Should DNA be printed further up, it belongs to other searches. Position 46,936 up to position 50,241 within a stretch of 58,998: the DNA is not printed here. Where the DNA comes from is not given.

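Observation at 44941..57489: Seven-gene surface capture and uptake locus: one giant binding protein, two ABC permease pairs, an NHL/TPR/Yip1 fusion and a 1001-aa secreted protein, with no ATPase or regulator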

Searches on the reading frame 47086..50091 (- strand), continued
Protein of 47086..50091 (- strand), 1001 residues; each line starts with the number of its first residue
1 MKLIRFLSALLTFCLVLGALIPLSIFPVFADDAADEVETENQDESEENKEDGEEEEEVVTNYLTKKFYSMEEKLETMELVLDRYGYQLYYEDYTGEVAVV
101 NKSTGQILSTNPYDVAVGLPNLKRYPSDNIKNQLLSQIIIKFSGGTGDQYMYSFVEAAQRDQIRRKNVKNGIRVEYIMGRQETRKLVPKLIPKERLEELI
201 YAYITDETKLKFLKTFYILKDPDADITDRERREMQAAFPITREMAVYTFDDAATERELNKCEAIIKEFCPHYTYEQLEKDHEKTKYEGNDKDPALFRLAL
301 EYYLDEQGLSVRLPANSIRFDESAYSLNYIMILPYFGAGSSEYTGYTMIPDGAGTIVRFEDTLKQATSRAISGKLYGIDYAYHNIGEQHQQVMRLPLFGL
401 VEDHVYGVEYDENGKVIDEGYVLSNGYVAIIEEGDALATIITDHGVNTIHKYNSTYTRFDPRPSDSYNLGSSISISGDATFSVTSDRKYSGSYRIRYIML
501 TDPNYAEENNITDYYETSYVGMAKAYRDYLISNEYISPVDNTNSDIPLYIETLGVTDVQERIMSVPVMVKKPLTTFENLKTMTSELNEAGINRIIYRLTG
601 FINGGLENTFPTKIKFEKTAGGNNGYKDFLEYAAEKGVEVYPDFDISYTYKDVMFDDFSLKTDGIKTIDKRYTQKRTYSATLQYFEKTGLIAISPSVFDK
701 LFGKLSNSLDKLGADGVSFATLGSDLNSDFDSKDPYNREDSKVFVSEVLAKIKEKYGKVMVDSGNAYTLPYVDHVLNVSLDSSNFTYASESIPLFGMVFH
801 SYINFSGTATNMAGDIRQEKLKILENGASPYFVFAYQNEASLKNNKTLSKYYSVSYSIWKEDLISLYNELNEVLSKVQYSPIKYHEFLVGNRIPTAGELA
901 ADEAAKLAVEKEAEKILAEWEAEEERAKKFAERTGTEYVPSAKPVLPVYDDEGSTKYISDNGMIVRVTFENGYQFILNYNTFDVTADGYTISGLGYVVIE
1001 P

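Call 39: fold_search(model_id=the predicted structure, library=pdb)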
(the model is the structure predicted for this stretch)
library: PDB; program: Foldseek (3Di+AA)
matches with E <= 10: 774; with E <= 0.001: 229
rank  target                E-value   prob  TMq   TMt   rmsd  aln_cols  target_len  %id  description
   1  5opq_A                3.0e-24  1.00  0.45  0.65   7.4       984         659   12  A 3,6-anhydro-D-galactosidase produced by Zobellia galactanivorans. This is an exo-lytic enzyme that hydrolyzes termin (released 2017-11-29)
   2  8rzk_A                6.7e-23  1.00  0.46  0.66   7.4       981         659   12  The Michaelis complex of ZgGH129 D486N from Zobellia galactanivorans with neo-b/k-oligo-carrageenan tetrasaccharide (b (released 2024-07-31)
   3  5opq_D                1.3e-22  1.00  0.46  0.66   7.1       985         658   12  A 3,6-anhydro-D-galactosidase produced by Zobellia galactanivorans. This is an exo-lytic enzyme that hydrolyzes termin (released 2017-11-29)
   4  5wzp_A                2.3e-19  1.00  0.42  0.65   9.9       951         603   10  Alpha-N-acetylgalactosaminidase NagBb from Bifidobacterium bifidum - ligand free (released 2017-06-07)
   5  5wzn_A                3.9e-19  1.00  0.43  0.66   8.3       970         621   10  Alpha-N-acetylgalactosaminidase NagBb from Bifidobacterium bifidum - GalNAc complex (released 2017-06-07)
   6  5wzr_A                5.1e-19  1.00  0.44  0.66   9.2       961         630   10  Alpha-N-acetylgalactosaminidase NagBb from Bifidobacterium bifidum - Gal-NHAc-DNJ complex (released 2017-06-07)
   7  5wzq_B                1.2e-18  1.00  0.43  0.66   8.6       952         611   11  Alpha-N-acetylgalactosaminidase NagBb from Bifidobacterium bifidum - quadruple mutant (released 2017-06-07)
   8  5wzp_B                1.4e-18  1.00  0.42  0.66   8.5       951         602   10  Alpha-N-acetylgalactosaminidase NagBb from Bifidobacterium bifidum - ligand free (released 2017-06-07)
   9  5wzr_B                7.1e-18  1.00  0.42  0.63   8.6       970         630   10  Alpha-N-acetylgalactosaminidase NagBb from Bifidobacterium bifidum - Gal-NHAc-DNJ complex (released 2017-06-07)
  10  5wzn_B                1.3e-17  1.00  0.45  0.68   8.2       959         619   11  Alpha-N-acetylgalactosaminidase NagBb from Bifidobacterium bifidum - GalNAc complex (released 2017-06-07)
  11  5a59_A                7.9e-14  1.00  0.33  0.30  12.9       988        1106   10  The structure of GH101 E796Q mutant from Streptococcus pneumoniae TIGR4 in complex with T-antigen (released 2015-09-02)
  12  5a56_A                8.1e-12  1.00  0.33  0.30  12.9       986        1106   10  The structure of GH101 from Streptococcus pneumoniae TIGR4 in complex with 1-O-methyl-T-antigen (released 2015-09-02)
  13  5a57                  1.7e-11  1.00  0.33  0.31  12.8       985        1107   10  The structure of GH101 from Streptococcus pneumoniae TIGR4 in complex with PUGT (released 2015-09-02)
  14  5a58_A                3.0e-11  1.00  0.32  0.30  12.9       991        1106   11  The structure of GH101 D764N mutant from Streptococcus pneumoniae TIGR4 in complex with serinyl T-antigen (released 2015-09-02)
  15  2xn0_A                4.8e-11  1.00  0.30  0.39  10.0       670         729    9  Structure of alpha-galactosidase from Lactobacillus acidophilus NCFM, PtCl4 derivative (released 2011-08-10)
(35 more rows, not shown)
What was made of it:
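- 47086..50091 (-): DUF5696 protein, 1001 aa. In order: an N-terminal hydrophobic segment, an acidic linker, an N-terminal domain and beta-sandwich, a GH129/GH101-like (beta/alpha)8 barrel (about 540-890), a helical stalk (896-934), and a small conserved C-terminal beta domain. Foldseek: 5opq (GH129) at 3e-24 and NagBb at about 4e-19, then GH101, GH36 and GH31 (call 39).
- The closest folds are all active retaining glycosidases (call 39).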

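Call 40: search_solved_structures(query=A1, max_evalue=10, show_alignments=5)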
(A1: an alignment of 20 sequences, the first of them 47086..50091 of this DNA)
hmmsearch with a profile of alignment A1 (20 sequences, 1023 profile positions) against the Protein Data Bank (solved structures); distinct sequences matched with E-value up to 10: 3.
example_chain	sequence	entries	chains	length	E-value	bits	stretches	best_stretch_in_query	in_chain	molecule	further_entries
7jg5_b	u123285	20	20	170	1.1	10.2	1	6-125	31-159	ATP synthase subunit b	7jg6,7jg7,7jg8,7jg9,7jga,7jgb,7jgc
7njk_b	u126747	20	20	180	1.2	10.1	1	6-125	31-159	ATP synthase subunit b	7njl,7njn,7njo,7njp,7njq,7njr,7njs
5wzn_A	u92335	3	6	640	2.6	9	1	573-638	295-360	Alpha-N-acetylgalactosaminidase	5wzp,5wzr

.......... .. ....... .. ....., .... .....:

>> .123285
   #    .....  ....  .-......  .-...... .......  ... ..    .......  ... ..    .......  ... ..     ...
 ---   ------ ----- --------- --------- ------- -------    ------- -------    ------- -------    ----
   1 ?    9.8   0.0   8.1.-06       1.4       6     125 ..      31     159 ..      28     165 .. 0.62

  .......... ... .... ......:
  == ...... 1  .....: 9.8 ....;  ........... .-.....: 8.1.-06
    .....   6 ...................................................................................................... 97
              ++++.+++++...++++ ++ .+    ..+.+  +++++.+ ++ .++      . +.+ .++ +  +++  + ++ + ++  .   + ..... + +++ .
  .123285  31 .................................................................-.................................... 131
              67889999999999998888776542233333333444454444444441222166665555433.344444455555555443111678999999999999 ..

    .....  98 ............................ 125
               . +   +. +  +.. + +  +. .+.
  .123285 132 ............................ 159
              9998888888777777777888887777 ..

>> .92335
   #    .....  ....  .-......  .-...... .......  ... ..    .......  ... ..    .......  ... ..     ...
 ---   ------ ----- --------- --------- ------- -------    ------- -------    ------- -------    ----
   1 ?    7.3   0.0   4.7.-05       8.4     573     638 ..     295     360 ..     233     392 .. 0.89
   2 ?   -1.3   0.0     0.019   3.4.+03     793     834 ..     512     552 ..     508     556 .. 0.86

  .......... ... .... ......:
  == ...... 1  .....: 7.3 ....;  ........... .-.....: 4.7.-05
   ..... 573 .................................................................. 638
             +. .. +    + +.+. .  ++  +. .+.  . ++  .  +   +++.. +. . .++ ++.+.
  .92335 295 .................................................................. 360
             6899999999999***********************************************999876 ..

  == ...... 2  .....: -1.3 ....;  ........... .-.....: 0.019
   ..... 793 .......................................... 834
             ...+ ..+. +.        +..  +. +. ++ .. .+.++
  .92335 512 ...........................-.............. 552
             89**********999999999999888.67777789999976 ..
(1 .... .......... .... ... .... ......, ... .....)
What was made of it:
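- Tried and rejected: The full-length profile gave only a very weak NagBb match (call 40).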

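Call 56: search_protein_families(library=pfam, proteins=[L077:9989-15262:+, L042:9995-14380:+, L062:9544-13197:+, L079:9995-13651:+, L042:2082-5948:+, L037:2391-5957:+, L043:7561-9969:+], max_evalue=0.01)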
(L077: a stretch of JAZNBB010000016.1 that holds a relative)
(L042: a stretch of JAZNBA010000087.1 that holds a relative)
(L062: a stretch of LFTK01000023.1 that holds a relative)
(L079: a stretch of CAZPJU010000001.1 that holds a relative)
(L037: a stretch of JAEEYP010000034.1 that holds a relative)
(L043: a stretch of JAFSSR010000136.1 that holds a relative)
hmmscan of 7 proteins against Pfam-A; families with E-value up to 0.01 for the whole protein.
L077:9989-15262:+ (1757 aa): 1 family
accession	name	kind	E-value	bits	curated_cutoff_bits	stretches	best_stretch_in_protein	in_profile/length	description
PF18952.6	DUF5696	-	3.7e-129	432.4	25.6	2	470-950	131-574/612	Family of unknown function (DUF5696)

L042:9995-14380:+ (1461 aa): 1 family
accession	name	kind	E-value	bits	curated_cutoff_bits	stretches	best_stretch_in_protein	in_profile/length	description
PF18952.6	DUF5696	-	1.5e-136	456.8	25.6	1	260-888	2-576/612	Family of unknown function (DUF5696)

L062:9544-13197:+ (1217 aa): 1 family
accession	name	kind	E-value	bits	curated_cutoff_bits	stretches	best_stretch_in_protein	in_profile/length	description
PF18952.6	DUF5696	-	2.2e-136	456.3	25.6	2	429-899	133-576/612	Family of unknown function (DUF5696)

L079:9995-13651:+ (1218 aa): 1 family
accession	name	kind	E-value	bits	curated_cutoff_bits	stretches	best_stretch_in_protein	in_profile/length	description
PF18952.6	DUF5696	-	5.3e-136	455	25.6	2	418-888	130-577/612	Family of unknown function (DUF5696)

L042:2082-5948:+ (1288 aa): 1 family
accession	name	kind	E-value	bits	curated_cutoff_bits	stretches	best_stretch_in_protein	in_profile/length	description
PF13416.11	SBP_bac_8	-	1.3e-17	64.9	27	1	794-1058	26-255/279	Bacterial extracellular solute-binding protein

L037:2391-5957:+ (1188 aa): 2 families
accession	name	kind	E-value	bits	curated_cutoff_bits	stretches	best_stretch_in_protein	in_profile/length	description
PF01547.30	SBP_bac_1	-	1.7e-20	74.7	26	1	734-1005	9-304/307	Bacterial extracellular solute-binding protein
PF13416.11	SBP_bac_8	-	6.2e-19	69.3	27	1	762-1023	29-263/279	Bacterial extracellular solute-binding protein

L043:7561-9969:+ (802 aa): 4 families
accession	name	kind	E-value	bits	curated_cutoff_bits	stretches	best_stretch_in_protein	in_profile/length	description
PF04893.22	Yip1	-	4.6e-13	49.8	28.6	1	608-777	2-172/173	Yip1 domain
PF01436.27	NHL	-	5.2e-09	36.1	20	1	205-231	1-28/28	NHL repeat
PF06739.17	SBBP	-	8.3e-09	35.7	20.5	1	250-275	8-33/38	Beta-propeller repeat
PF23500.1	DUF7133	-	0.0058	16.4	27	0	252-278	24-50/385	Domain of unknown function (DUF7133)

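Call 68: find_homologous_proteins(query=L081:11791-14307:+, max_evalue=0.00001)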
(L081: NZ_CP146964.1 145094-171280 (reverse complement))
Query L081:11791-14307:+ (839 aa): 324 proteins with E <= 0.00001 among 8000 candidates; the best 120 are listed.
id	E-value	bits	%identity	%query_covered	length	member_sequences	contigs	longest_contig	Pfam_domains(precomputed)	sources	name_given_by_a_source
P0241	0.0e+0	1717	91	99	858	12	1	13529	PF18952.7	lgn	-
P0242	0.0e+0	1483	78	100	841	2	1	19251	PF18952.7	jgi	-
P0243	0.0e+0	1415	74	99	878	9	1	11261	PF18952.7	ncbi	-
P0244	0.0e+0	1169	61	100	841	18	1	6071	PF18952.7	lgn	-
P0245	7.9e-292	989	54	98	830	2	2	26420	PF18952.7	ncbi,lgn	-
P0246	4.2e-281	953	53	99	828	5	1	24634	PF18952.7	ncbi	-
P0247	8.4e-272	922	51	98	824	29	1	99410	PF18952.7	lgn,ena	-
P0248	1.1e-271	922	52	98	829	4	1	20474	PF18952.7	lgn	-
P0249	1.9e-266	905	51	98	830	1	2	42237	PF18952.7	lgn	-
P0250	3.1e-264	897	51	98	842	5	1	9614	PF18952.7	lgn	-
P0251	2.6e-262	891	52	95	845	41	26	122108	PF18952.7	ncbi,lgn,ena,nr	nr:DUF5696 domain-containing protein [uncultured Acetatifactor sp.]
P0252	5.0e-257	874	50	97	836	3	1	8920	PF18952.7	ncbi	-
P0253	4.1e-255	867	49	100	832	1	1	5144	PF18952.7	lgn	-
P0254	3.3e-254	864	49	99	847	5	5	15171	PF18952.7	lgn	-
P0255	2.1e-253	862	49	99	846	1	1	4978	PF18952.7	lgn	-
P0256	5.8e-250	850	49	97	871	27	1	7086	PF18952.7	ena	-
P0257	3.1e-249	848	50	97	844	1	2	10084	PF18952.7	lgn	-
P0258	4.7e-249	847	49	99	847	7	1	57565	PF18952.7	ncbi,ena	-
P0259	1.1e-248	846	50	98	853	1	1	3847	PF18952.7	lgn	-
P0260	1.3e-246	839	50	95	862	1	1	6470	PF18952.7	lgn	-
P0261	4.7e-246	837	50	99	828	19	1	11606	PF18952.7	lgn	-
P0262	1.0e-244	833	50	94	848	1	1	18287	PF18952.7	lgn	-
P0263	4.3e-243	827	48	99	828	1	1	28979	PF18952.7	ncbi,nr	ncbi:MAG: DUF5696 domain-containing protein [Firmicutes bacterium]|nr:DUF5696 domain-containing prot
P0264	4.7e-242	824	48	100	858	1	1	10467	PF18952.7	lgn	-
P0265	1.6e-241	822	48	99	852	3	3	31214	PF18952.7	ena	-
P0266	2.0e-241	822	49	95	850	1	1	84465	PF18952.7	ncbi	-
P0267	1.5e-240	819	47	98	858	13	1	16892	PF18952.7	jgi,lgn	jgi:hypothetical protein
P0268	1.8e-240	819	49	94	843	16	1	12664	PF18952.7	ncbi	-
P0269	2.1e-240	819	48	97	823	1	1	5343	PF18952.7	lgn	-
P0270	5.2e-240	817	48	99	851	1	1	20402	PF18952.7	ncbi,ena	-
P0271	8.3e-240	817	49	94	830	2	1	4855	PF18952.7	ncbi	-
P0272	7.1e-239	814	48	99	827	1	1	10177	PF18952.7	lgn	-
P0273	4.4e-238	811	47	95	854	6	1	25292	PF18952.7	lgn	-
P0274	5.7e-238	811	48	95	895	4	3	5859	PF18952.7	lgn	-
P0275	7.4e-238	810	49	94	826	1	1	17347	PF18952.7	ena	-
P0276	1.2e-236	806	46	98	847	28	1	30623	PF18952.7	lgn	-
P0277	1.6e-236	806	48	95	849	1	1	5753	PF18952.7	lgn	-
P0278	5.4e-236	804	47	94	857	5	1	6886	PF18952.7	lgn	-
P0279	8.4e-236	803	48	98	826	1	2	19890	PF18952.7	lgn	-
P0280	5.9e-234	797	47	95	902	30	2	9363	PF18952.7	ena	-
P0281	6.5e-234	797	47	94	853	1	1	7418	PF18952.7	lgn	-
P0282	1.2e-233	796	48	96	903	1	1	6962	PF18952.7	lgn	-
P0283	1.8e-233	796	45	99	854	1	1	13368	PF18952.7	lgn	-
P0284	1.9e-233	796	46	99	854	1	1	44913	PF18952.7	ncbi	ncbi:MAG: DUF5696 domain-containing protein [Roseburia sp.]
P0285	2.2e-233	795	46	100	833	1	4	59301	PF18952.7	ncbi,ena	-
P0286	2.2e-233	795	46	98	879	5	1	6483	PF18952.7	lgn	-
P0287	4.2e-233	794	47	96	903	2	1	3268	PF18952.7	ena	-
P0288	1.2e-232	793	46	99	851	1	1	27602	PF18952.7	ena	-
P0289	1.4e-232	793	46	99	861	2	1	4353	PF18952.7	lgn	-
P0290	1.6e-232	792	47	98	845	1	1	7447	PF18952.7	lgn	-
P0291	2.2e-232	792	46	99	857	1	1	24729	PF18952.7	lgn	-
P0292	3.0e-232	792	45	99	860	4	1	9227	PF18952.7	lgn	-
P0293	3.2e-231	788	47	94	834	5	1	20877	PF18952.7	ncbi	-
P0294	1.1e-230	786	46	96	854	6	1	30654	PF18952.7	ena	-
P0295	1.4e-230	786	47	98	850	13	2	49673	PF18952.7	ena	-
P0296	2.6e-230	785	51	86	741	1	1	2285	PF18952.7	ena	-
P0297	1.3e-229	783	47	96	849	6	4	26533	PF18952.7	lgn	-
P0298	1.9e-228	779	44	98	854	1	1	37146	PF18952.7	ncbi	-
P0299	3.2e-227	775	44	98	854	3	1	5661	PF18952.7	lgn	-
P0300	4.9e-226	771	44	98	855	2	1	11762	PF18952.7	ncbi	-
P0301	1.4e-225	770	47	98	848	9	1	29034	PF18952.7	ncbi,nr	ncbi:MAG: hypothetical protein IKS11_06060 [Lachnospiraceae bacterium]|nr:hypothetical protein [Lach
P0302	2.2e-225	769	44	98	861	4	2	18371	PF18952.7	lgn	-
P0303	5.6e-225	768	46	99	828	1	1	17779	PF18952.7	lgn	-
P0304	2.0e-224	766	46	95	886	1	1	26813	PF18952.7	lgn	-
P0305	2.5e-223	762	46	95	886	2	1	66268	PF18952.7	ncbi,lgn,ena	-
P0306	2.0e-220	753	44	99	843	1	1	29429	PF18952.7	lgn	-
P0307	2.1e-219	749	44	98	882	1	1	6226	PF18952.7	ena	-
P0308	4.9e-218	745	46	94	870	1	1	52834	PF18952.7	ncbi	-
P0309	6.5e-217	741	44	99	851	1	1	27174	PF18952.7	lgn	-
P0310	1.9e-216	739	44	95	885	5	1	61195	PF18952.7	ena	-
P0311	3.3e-216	739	45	94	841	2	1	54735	PF18952.7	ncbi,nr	ncbi:MAG: hypothetical protein K6G60_05720 [Lachnospiraceae bacterium]|nr:hypothetical protein [Lach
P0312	4.4e-214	732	42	99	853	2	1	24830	PF18952.7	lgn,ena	-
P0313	2.4e-211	722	42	94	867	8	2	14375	PF18952.7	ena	-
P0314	6.2e-210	718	45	94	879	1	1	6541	PF18952.7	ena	-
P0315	1.6e-208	713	45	95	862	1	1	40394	PF18952.7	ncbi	-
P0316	2.7e-207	709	42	99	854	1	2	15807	PF18952.7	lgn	-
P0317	5.7e-204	698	43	94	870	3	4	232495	PF18952.7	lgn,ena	-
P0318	2.1e-203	696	41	98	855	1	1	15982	PF18952.7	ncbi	-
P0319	9.3e-203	694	41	98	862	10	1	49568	PF18952.7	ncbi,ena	-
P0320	1.0e-202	694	44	94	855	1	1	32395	PF18952.7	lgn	-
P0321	3.8e-202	692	43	94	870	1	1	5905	PF18952.7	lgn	-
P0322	1.6e-201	690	41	94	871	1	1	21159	PF18952.7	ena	-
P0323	5.3e-201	688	42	99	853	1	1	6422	PF18952.7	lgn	-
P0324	5.8e-198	678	42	94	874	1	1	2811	PF18952.7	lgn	-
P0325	1.3e-197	677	41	99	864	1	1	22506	PF18952.7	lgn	-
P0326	1.4e-197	677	41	99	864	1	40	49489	PF18952.7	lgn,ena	-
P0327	1.6e-197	677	41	99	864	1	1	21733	PF18952.7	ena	-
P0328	2.3e-197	676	41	99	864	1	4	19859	PF18952.7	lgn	-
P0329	2.4e-197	676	42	95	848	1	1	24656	PF18952.7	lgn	-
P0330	2.6e-197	676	42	95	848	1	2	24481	PF18952.7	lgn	-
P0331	2.9e-197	676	42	95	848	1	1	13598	PF18952.7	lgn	-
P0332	5.5e-197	675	42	95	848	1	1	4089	PF18952.7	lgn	-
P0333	1.4e-195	670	42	95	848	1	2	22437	PF18952.7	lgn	-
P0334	3.6e-195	669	40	98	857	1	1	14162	PF18952.7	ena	-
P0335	1.0e-192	661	41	97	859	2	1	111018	PF18952.7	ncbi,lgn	-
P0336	4.2e-192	659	40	98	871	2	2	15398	PF18952.7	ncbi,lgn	-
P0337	1.2e-191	657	40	98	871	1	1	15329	PF18952.7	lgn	-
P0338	1.5e-191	657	40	98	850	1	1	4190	PF18952.7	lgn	-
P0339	5.9e-157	543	36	98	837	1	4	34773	PF18952.7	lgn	-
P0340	8.2e-147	509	36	95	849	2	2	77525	PF18952.7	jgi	jgi:hypothetical protein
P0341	5.0e-146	506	35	94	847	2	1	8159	PF18952.7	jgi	-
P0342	4.3e-143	497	36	94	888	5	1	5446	PF18952.7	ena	-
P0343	8.9e-142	492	35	97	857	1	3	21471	PF18952.7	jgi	jgi:hypothetical protein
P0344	3.1e-140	487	35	94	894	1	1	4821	PF18952.7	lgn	-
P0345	9.1e-140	486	35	94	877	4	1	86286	PF18952.7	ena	-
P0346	1.5e-139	485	34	94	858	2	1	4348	PF18952.7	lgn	-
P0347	6.9e-139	483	34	96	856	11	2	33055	PF18952.7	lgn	-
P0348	3.1e-137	477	35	96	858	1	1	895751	PF18952.7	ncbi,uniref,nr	ncbi:DUF5696 domain-containing protein [Paenibacillus alkalitolerans]|uniref:DUF5696 domain-containi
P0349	3.6e-137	477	34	94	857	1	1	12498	PF18952.7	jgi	jgi:hypothetical protein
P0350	3.8e-137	477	34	94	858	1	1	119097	PF18952.7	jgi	jgi:hypothetical protein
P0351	1.0e-136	476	36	94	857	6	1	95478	PF18952.7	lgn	-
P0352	6.1e-136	473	33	97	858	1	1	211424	PF18952.7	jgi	jgi:hypothetical protein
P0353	5.8e-135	470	34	98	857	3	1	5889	PF18952.7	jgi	jgi:hypothetical protein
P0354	1.8e-134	468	35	95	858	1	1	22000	PF18952.7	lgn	-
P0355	2.0e-134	468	34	98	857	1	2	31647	PF18952.7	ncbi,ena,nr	ncbi:MAG TPA: hypothetical protein IAA29_17390 [Candidatus Paenibacillus intestinavium]|nr:hypotheti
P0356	2.2e-134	468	35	94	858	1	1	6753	PF18952.7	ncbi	ncbi:MAG TPA: DUF5696 domain-containing protein [Bacilli bacterium]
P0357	3.1e-134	467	34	95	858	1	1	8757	PF18952.7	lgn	-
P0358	4.1e-134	467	34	96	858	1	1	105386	PF18952.7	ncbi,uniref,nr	ncbi:DUF5696 domain-containing protein [Cohnella nanjingensis]|uniref:Uncharacterized protein n=1 Ta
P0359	1.0e-133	466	34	94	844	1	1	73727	PF18952.7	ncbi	-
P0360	2.0e-133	465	33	98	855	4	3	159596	PF18952.7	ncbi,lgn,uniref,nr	ncbi:hypothetical protein SAMN05216378_5796 [Paenibacillus catalpae]|uniref:Uncharacterized protein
